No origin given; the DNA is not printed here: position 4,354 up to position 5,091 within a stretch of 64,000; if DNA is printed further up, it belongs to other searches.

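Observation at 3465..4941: Unassigned two-gene cassette in a restriction island: a small RNase-H/DUF3010-like protein plus a soluble Ser/Thr kinase, a candidate undescribed defence system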

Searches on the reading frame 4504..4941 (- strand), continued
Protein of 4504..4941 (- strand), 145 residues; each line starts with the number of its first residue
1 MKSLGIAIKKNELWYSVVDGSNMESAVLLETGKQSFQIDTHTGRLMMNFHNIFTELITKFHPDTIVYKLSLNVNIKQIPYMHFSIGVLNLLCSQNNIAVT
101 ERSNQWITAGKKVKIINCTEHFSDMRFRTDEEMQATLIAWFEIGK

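Call 66: find_related_loci(query=A1, collection=metagenome_contigs, flank=8000)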
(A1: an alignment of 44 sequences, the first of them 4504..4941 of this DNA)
Query A1 (145 aa) in metagenome_contigs; peptide patterns used: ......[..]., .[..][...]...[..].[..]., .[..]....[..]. (x = any residue, [..] = any of these).
362 stretches matched a pattern; 29 encode a relative of the query (tblastn E <= 1e-3); 29 distinct loci.
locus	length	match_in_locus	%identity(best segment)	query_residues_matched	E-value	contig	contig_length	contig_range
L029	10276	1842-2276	100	1-145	3e-98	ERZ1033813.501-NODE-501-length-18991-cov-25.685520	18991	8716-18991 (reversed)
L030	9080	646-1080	94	1-145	5e-93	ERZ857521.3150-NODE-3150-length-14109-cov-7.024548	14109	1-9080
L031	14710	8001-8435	94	1-145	6e-93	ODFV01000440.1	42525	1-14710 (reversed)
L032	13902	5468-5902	94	1-145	3e-92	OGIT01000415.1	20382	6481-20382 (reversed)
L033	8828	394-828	74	1-145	2e-75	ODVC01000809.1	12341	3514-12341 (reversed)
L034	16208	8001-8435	74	1-145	2e-74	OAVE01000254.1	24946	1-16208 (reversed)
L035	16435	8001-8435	72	1-145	1e-71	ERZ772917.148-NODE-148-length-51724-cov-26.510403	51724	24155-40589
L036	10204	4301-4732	64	1-144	9e-62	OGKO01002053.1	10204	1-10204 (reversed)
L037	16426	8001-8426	57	1-145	9e-54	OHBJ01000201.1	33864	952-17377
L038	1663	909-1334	56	1-145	3e-54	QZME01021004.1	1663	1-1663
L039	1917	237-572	70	1-112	1e-53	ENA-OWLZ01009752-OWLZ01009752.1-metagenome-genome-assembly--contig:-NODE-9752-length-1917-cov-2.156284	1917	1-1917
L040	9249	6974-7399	55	1-145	2e-52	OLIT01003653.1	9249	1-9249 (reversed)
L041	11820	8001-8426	55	1-145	8e-53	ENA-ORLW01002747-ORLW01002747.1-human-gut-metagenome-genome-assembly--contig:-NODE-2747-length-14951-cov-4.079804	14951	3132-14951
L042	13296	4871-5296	55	1-145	2e-52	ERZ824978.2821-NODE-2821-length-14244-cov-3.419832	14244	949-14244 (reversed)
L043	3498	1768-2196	57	1-144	9e-53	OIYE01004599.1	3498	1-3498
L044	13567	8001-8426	55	1-145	3e-52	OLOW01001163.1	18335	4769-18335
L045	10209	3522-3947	54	1-145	5e-52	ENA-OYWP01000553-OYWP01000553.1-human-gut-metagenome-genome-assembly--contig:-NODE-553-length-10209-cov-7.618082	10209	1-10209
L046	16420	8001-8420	53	1-143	3e-51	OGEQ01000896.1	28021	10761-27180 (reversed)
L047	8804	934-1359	54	1-143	8e-51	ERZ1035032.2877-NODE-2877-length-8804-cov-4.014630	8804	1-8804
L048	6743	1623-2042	55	1-143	4e-51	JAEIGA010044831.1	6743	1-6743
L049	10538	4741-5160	52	1-143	1e-49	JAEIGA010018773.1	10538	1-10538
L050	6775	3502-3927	52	1-145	4e-49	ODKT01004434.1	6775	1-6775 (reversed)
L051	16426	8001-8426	48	1-145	5e-47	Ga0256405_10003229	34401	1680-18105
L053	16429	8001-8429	47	1-144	3e-42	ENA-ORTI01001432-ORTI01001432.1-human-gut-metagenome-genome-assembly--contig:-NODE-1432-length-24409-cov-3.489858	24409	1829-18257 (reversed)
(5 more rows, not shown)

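Call 70: search_protein_families(library=pfam, proteins=[L036:2981-4093:+, L046:1035-4115:+, L046:4112-5116:+, L047:2822-4147:+, L048:4261-6339:-, L048:3206-4264:-, L049:2618-4129:+, L051:4386-6290:+, L053:7285-7986:+, L031:10583-12400:-], max_evalue=0.001)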
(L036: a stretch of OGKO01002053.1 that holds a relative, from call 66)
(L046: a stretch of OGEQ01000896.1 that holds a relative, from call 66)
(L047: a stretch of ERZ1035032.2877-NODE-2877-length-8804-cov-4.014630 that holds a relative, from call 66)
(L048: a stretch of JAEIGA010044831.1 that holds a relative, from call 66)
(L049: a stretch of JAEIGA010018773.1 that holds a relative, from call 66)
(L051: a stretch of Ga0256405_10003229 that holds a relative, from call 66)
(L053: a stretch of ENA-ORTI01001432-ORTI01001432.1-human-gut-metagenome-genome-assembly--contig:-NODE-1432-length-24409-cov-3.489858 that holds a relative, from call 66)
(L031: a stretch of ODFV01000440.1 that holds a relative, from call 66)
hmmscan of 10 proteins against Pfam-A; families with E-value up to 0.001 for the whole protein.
L036:2981-4093:+ (370 aa): 1 family
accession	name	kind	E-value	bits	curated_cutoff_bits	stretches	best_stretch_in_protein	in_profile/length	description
PF00384.28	Molybdopterin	-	8.1e-23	81.4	24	1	1-269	140-316/353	Molybdopterin oxidoreductase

L046:1035-4115:+ (1026 aa): 1 family
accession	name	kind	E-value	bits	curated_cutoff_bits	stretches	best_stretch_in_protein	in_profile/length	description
PF02518.31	HATPase_c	-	0.0008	20.3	26.4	0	39-147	3-108/111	Histidine kinase-, DNA gyrase B-, and HSP90-like ATPase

L046:4112-5116:+ (334 aa): 2 families
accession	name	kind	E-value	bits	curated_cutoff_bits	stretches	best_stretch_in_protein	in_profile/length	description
PF04326.19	SLFN_AlbA_2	-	1.9e-09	38.5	25.3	1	34-121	19-98/118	Schlafen, AlbA_2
PF13676.11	TIR_2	-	2.6e-08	34.8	28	1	142-268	2-113/122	TIR domain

L047:2822-4147:+ (441 aa): 3 families
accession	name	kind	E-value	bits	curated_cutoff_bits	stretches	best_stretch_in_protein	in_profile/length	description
PF00589.27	Phage_integrase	-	1.9e-11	44.5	27.1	1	239-392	4-134/172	Phage integrase family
PF14659.12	Phage_int_SAM_3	-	7.4e-07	29.7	22.6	1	128-186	2-55/58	Phage integrase, N-terminal SAM-like domain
PF13102.12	Phage_int_SAM_5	-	0.0008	20.2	22.3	1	148-223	18-94/98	Phage integrase SAM-like domain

L048:4261-6339:- (692 aa): 3 families
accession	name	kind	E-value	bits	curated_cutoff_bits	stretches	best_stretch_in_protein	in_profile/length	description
PF13304.12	AAA_21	-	5.4e-20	73.1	27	2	422-553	165-304/304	AAA domain, putative AbiEii toxin, Type IV TA system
PF13175.12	AAA_15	-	2.2e-11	44.5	32.1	1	52-551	21-373/374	AAA ATPase domain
PF02463.25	SMC_N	-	0.00021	21.3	40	0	34-529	4-185/220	RecF/RecN/SMC N terminal domain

L048:3206-4264:- (352 aa): 0 families

L049:2618-4129:+ (503 aa): 5 families
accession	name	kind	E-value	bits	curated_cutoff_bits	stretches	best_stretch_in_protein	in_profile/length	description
PF04326.19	SLFN_AlbA_2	-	1.5e-14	55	25.3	1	17-146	1-117/118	Schlafen, AlbA_2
PF25213.1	HVO_A0261_N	-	2.9e-06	27.5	35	1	446-491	15-59/86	HVO_A0261 N-terminal domain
PF13749.12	HATPase_c_4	-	1.3e-05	25.6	26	1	357-412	33-88/89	Putative ATP-dependent DNA helicase recG C-terminal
PF08279.18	HTH_11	-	6.7e-05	23.1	25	0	447-483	5-42/55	HTH domain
PF01978.25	TrmB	-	0.00061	20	25.6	0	437-492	3-58/68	Sugar-specific transcriptional regulator TrmB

L051:4386-6290:+ (634 aa): 3 families
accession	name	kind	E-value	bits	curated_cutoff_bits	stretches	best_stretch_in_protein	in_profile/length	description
PF07669.17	Eco57I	-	6.9e-32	111.3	25.3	1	151-300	3-171/171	Eco57I restriction-modification methylase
PF02384.22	N6_Mtase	-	1.8e-23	83.8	20.4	1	85-340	19-258/311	N-6 DNA Methylase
PF20473.4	MmeI_Mtase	-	8.3e-09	35.4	27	1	207-287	136-220/259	MmeI, DNA-methyltransferase domain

L053:7285-7986:+ (233 aa): 1 family
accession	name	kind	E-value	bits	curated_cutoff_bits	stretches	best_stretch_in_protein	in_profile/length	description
PF09491.16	RE_AlwI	-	1.5e-46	159.8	23.1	1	2-197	249-441/441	AlwI restriction endonuclease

L031:10583-12400:- (605 aa): 1 family
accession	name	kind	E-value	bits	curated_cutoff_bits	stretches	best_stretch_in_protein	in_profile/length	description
PF13476.12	AAA_23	-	3.1e-08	34.9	27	1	15-271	10-192/201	AAA domain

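Call 72: search_protein_families(library=pfam, alignment_id=A3, max_evalue=0.01)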
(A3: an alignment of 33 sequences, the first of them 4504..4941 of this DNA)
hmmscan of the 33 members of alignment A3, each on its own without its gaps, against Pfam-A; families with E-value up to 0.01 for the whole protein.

A. member 1, window:4504-4941:- (145 aa): 0 families

B. families by the number of members that match (of 33 scanned): 2 families
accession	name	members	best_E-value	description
PF02075.23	RuvC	2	3.4e-11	Crossover junction endodeoxyribonuclease RuvC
PF11215.13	DUF3010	2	0.00019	Protein of unknown function (DUF3010)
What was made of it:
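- On DUF3010 (PF11215): Only 2 of 33 wider-family members hit it at E below 0.01 (call 72).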

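Call 73: list_cluster_members(proteins=[window:4504-4941:-, P0066, P0038])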
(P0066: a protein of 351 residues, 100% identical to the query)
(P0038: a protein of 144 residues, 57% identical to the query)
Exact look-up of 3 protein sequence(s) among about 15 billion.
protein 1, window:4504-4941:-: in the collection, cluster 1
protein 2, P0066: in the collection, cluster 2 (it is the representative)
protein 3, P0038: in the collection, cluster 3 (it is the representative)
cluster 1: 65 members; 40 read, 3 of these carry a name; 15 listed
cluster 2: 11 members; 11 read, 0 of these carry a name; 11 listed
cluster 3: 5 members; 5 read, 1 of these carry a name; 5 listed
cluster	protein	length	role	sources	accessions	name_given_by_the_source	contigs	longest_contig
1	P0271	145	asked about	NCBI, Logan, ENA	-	-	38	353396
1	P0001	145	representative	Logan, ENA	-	-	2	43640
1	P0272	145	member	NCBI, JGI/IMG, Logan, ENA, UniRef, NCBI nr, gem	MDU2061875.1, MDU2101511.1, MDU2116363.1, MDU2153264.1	MAG: hypothetical protein E6604_07710 [Veillonella sp.] | Holliday junction resolvasome RuvABC endonuclease subunit | hypothetical protein n=1 Tax=Veillonella TaxID=29465 RepID=UPI0028D7AF2B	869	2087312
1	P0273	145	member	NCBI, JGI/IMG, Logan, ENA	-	hypothetical protein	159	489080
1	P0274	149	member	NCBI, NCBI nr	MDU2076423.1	MAG: hypothetical protein E7F01_04095, partial [Veillonella sp.] | hypothetical protein [Veillonella sp.]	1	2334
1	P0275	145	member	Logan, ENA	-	-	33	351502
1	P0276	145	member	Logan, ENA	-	-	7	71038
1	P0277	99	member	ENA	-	-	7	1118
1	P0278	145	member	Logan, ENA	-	-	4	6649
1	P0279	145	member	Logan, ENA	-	-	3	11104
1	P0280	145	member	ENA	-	-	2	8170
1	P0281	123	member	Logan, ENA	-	-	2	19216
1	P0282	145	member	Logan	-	-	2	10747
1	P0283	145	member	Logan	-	-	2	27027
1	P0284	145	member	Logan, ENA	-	-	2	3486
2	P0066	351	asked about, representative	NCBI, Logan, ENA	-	-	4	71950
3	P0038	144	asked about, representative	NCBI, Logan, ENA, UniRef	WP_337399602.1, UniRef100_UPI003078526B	hypothetical protein [Congzhengia sp.] | hypothetical protein n=1 Tax=Congzhengia sp. TaxID=2944168 RepID=UPI003078526B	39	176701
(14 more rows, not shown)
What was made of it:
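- One source auto-annotates a cluster member as 'Holliday junction resolvasome RuvABC endonuclease subunit' (call 73).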

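Call 74: search_dna_similar(query=window:4504-4941:-, collection=phages, mode=protein, max_evalue=0.001, max_rows=10)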
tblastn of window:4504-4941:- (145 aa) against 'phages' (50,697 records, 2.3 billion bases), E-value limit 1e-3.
No match.

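Call 75: search_dna_similar(query=window:4504-4941:-, collection=plasmids, mode=protein, max_evalue=0.001, max_rows=10)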
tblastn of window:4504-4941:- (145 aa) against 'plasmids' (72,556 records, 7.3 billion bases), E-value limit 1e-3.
No match.

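Call 81: search_protein_families(library=padloc, proteins=[L016:11898-15134:+, L016:15146-15802:+, L019:8030-9337:+, L019:9334-9999:+, L020:3433-4314:+, L020:4326-6362:+, L021:2963-4537:+, L018:5371-7680:+, L048:4261-6339:-, L031:10583-12400:-], max_evalue=0.00001)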
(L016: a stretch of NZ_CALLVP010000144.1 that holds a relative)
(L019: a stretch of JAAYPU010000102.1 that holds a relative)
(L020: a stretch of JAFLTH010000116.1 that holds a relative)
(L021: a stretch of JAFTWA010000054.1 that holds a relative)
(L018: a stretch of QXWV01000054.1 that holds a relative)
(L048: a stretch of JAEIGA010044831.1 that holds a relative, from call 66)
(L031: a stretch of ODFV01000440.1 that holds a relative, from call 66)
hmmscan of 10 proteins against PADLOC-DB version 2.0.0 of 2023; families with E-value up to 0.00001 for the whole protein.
L016:11898-15134:+ (1078 aa): 37 families (the best 25 are shown)
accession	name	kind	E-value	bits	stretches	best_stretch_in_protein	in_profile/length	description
PDLC01075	C3a139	-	3.2e-119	397.8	1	176-1077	162-947/948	HKD+Snf2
PDLC02621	DrmD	-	1.8e-38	130.5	1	547-841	374-638/1040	DrmD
PDLC02619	DrmD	-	1.4e-30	104.2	2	616-834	329-541/872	DrmD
PDLC02623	DrmD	-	4.7e-28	95.5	1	682-849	508-646/1040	DrmD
PDLC02500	BrxHI|BrxHII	-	3e-27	93.6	1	582-839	377-585/933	BrxHI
PDLC02193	PLD_Helicase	-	4e-27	92.8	1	661-877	647-851/905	-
PDLC03830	ZacC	-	6.8e-26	89.2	2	351-415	239-298/1019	-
PDLC00659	HmaA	-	6.6e-25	85.1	1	582-829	378-613/1176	SNF2 helicase / DEAD-box helicase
PDLC02572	DrmA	-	3e-23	79.7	1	566-838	387-632/1043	DrmA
PDLC02632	DrmD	-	2.1e-21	74.1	2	554-843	378-638/662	DrmD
PDLC04556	PDC-M27C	-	2.2e-21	73.9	1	250-317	38-108/892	-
PDLC02843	DpdE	-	5.8e-21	72.1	2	248-409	159-301/1091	DpdE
PDLC02504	BrxHI|BrxHII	-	4e-20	69.4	1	579-840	375-594/971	BrxHII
PDLC02840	DpdE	-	5.2e-17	59.4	2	265-408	178-305/1091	DpdE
PDLC02853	DpdE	-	6.3e-17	58.8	1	681-841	466-613/985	DpdE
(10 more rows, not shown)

L016:15146-15802:+ (218 aa): 0 families

L019:8030-9337:+ (435 aa): 21 families
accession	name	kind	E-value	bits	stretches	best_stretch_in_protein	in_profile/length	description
PDLC02335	AbiLi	-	4.1e-93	310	1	8-432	39-293/326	AbiLi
PDLC02980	AriA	-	2.6e-32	111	2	221-364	143-299/304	-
PDLC04426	PDC-M12A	-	4.6e-24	83.5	1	18-385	1-340/369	-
PDLC04182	HEC-01A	-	3.1e-16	57.4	1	49-396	26-377/406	-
PDLC04391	PDC-M07A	-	6.1e-13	46.5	0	243-397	230-380/412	-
PDLC04180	HEC-01A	-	9.4e-12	42.8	1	302-389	256-342/382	-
PDLC04176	HEC-01A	-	3.3e-11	41.1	1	56-396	20-346/371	-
PDLC04179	HEC-01A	-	8.4e-11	39.6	1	302-398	341-432/459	-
PDLC04392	PDC-M07A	-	1e-10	39.2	0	294-397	279-382/432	-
PDLC04178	HEC-01A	-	6.9e-09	33.2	0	60-91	29-60/399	-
PDLC04393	PDC-M07A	-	1e-08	32.6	0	297-397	284-384/435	-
PDLC04389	PDC-M07A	-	1.6e-08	32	0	317-397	321-402/443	-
PDLC02979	AriA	-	1.9e-08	32.5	0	18-109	1-58/373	-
PDLC04570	PDC-M31A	-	3.6e-08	31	0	321-425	289-394/395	-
PDLC04135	mad3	-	4.5e-08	31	1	24-394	7-350/374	mads_3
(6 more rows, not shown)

L019:9334-9999:+ (221 aa): 1 family
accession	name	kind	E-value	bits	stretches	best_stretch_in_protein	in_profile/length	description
PDLC02337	AbiLii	-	7.5e-24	83.3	1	3-217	8-91/170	AbiLii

L020:3433-4314:+ (293 aa): 1 family
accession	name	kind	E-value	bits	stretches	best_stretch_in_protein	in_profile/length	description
PDLC00150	HamA1|HamA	-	3.3e-13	47.7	1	123-282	137-300/310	DUF1837 domain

L020:4326-6362:+ (678 aa): 18 families
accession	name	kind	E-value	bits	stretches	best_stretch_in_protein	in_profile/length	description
PDLC00180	HamB1|HamB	-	1.6e-74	249.7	1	27-475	66-517/709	DEAD-box helicase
PDLC00201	HamB2|HamB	-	1e-71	240.3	1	33-467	71-511/721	DEAD-box helicase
PDLC00184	HamB1|HamB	-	3.3e-46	155.8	2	282-424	351-494/738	DEAD-box helicase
PDLC00176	HamB1|HamB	-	6.2e-38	128.4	2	230-477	336-585/845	DEAD-box helicase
PDLC00182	HamB1|HamB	-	3.3e-33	113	1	68-469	99-518/719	DEAD-box helicase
PDLC00186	HamB1|HamB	-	6.7e-32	108.4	2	51-191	128-278/864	DEAD-box helicase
PDLC00191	HamB1|HamB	-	7.1e-31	105.2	2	287-401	371-486/767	DEAD-box helicase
PDLC00187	HamB1|HamB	-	2.6e-29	100.1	2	56-251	129-330/851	DEAD-box helicase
PDLC00185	HamB1|HamB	-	4.1e-29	99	2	284-411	410-537/871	DEAD-box helicase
PDLC00190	HamB1|HamB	-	4.6e-29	99.5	2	230-428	341-547/866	DEAD-box helicase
PDLC00193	HamB1|HamB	-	8.1e-28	95.3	1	146-411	19-306/570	DEAD-box helicase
PDLC00200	HamB2|HamB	-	5.8e-24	82.1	2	81-250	159-341/865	DEAD-box helicase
PDLC00199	HamB2|HamB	-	1.6e-22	77.3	2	289-398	408-517/841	DEAD-box helicase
PDLC00179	HamB1|HamB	-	3.8e-20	70.1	1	145-400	18-294/415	DEAD-box helicase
PDLC00194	HamB1|HamB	-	4.1e-19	66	1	294-412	538-663/995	DEAD-box helicase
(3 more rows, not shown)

L021:2963-4537:+ (524 aa): 4 families
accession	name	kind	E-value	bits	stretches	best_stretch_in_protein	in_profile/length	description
PDLC02394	pAgo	-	1.3e-18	64.2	1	51-403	55-397/1121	-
PDLC02402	Aga_SIR2-PNTD1-PNTD2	-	2.5e-15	53.7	1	169-440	296-565/876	Class I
PDLC02418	Aga_SIR2-Kinase-PNTD1-PNTD2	-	3.2e-12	43.4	1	169-441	155-444/756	Class I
PDLC01434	CasR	-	4.5e-06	24.7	1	460-514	125-177/191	"CAS-I,CAS-II,CAS-III,CAS-IV,CAS-V,CAS-VI; associated_signaling"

L018:5371-7680:+ (769 aa): 3 families
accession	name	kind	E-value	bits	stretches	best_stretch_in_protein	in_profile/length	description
PDLC05079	PDC-S73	-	1.8e-125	418.6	1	2-751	4-732/752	-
PDLC02400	Aga_TIR-PNTD1-PNTD2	-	2.4e-27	93.5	1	2-155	3-154/639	Class I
PDLC02416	Aga_REase-TIR-PNTD1-PNTD2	-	3.5e-22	76.8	1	2-147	3-138/572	Class I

L048:4261-6339:- (692 aa): 79 families (the best 25 are shown)
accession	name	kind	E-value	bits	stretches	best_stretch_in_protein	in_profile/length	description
PDLC04735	PDC-M62A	-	8.6e-38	128.7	1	1-664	1-609/633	-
PDLC04734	PDC-M62A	-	3.6e-35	120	1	1-663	1-572/597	-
PDLC04738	PDC-M62A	-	4.3e-32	109.4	2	368-662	412-709/746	-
PDLC04737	PDC-M62A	-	4.9e-32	109.7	1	1-659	1-576/601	-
PDLC04739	PDC-M62A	-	1.7e-21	74.5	1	501-655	445-599/618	-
PDLC02335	AbiLi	-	3.4e-20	70.4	1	26-565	65-253/326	AbiLi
PDLC04733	PDC-M62A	-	3.5e-19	67.2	1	472-635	395-559/607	-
PDLC02980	AriA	-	1.9e-18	65.5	1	471-553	232-304/304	-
PDLC04736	PDC-M62A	-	2e-18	64.4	1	485-650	472-634/685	-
PDLC04732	PDC-M62A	-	1.3e-16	58.7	1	498-643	462-606/671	-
PDLC00271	PtuA1|PtuA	-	3.3e-15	54.6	1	505-575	281-337/421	AAA ATPase domain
PDLC00293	PtuA1|PtuA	-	7.1e-15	52.9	1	470-631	309-461/527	AAA ATPase domain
PDLC00278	PtuA1|PtuA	-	1.5e-14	52.1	1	505-631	290-402/436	AAA ATPase domain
PDLC02913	ATPase_I-A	-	1e-13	49.3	1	505-641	366-488/508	-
PDLC00310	PtuA1|PtuA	-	2.1e-13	48.2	1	505-634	293-411/443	AAA ATPase domain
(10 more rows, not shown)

L031:10583-12400:- (605 aa): 7 families
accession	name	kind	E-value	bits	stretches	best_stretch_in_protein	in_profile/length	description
PDLC03867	LmuB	-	1.3e-220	732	1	1-605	1-605/605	-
PDLC03863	LmuB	-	5.5e-99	330.5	1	2-600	2-607/610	-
PDLC03862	LmuB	-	2.1e-34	116.9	1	3-603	6-641/643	-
PDLC03859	LmuB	-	7e-31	106.1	1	3-579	2-589/611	-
PDLC04774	PDC-M68B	-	1.9e-06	24.7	1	33-277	38-282/581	-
PDLC03866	LmuB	-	2.2e-06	24.3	0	1-54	1-53/641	-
PDLC03860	LmuB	-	7.1e-06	22.8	1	17-58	18-59/565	-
